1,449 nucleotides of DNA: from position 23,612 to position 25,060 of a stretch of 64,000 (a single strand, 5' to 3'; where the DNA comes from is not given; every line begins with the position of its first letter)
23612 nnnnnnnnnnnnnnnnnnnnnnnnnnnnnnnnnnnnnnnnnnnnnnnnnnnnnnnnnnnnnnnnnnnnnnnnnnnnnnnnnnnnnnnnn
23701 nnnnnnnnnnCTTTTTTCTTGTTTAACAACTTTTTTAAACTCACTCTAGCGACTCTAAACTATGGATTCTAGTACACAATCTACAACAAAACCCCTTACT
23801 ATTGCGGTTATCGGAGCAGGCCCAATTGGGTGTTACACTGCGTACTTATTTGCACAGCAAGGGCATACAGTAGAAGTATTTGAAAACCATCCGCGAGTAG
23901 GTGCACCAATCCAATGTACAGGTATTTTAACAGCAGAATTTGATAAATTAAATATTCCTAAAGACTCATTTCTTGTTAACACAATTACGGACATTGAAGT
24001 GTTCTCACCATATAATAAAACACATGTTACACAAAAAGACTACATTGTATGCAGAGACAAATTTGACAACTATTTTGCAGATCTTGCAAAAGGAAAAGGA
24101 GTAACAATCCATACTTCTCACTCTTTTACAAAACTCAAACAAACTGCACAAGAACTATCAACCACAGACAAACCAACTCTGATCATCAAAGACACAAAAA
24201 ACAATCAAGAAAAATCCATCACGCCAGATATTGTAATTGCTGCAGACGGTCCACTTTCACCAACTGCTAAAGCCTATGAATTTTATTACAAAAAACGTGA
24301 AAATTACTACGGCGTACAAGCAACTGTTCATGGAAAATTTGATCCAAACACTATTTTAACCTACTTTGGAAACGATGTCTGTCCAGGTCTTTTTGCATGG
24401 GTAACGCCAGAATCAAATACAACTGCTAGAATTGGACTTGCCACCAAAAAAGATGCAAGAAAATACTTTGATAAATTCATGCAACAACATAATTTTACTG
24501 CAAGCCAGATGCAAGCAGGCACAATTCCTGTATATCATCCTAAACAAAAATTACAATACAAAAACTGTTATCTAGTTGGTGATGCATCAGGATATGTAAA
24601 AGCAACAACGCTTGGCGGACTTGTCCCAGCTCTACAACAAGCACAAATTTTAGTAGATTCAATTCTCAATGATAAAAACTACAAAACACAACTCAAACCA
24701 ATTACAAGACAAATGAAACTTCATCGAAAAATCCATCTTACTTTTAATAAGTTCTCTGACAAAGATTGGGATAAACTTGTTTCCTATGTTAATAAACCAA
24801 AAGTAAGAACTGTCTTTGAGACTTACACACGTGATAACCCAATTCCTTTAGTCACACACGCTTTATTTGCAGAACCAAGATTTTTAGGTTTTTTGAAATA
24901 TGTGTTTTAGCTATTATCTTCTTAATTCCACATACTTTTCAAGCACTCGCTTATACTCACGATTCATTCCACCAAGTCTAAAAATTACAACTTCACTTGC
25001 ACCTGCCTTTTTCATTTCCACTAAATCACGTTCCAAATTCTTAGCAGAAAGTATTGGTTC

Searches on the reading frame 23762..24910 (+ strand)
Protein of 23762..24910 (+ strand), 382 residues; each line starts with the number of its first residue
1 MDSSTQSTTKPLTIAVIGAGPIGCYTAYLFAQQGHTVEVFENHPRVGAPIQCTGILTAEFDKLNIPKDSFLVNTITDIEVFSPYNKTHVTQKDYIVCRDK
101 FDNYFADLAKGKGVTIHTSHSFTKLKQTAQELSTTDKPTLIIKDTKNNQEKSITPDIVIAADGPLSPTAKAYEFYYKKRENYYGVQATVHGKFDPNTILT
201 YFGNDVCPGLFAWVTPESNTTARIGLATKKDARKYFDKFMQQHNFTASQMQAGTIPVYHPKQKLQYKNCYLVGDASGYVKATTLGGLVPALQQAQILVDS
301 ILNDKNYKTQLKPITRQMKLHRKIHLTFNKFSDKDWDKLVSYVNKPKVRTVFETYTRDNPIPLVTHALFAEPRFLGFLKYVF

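Call 48: search_protein_families(library=pfam, proteins=[window:23762-24910:+], max_evalue=0.0001)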
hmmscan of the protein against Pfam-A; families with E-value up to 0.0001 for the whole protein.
window:23762-24910:+ (382 aa): 7 families
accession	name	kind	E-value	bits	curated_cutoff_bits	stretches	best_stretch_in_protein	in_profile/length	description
PF01266.30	DAO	-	6.1e-09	36.3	27.9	1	14-59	2-49/353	FAD dependent oxidoreductase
PF07992.20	Pyr_redox_2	-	1.8e-08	34.6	26.1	1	7-65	138-198/291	Pyridine nucleotide-disulphide oxidoreductase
PF01494.25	FAD_binding_3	-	2.2e-08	34.1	22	0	95-183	96-178/349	FAD binding domain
PF13450.12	NAD_binding_8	-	7.8e-08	32.9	21.9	1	16-48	1-33/68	NAD(P)-binding Rossmann-like domain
PF00070.33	Pyr_redox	-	2e-07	31.9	22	0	14-65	2-55/82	Pyridine nucleotide-disulphide oxidoreductase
PF22578.2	GGR_cat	-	1.1e-06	28.9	27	1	190-246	12-74/88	Geranylgeranyl reductase catalytic domain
PF03486.20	HI0933_like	-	2.5e-06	27.6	50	1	13-73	2-62/244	HI0933-like protein Rossmann domain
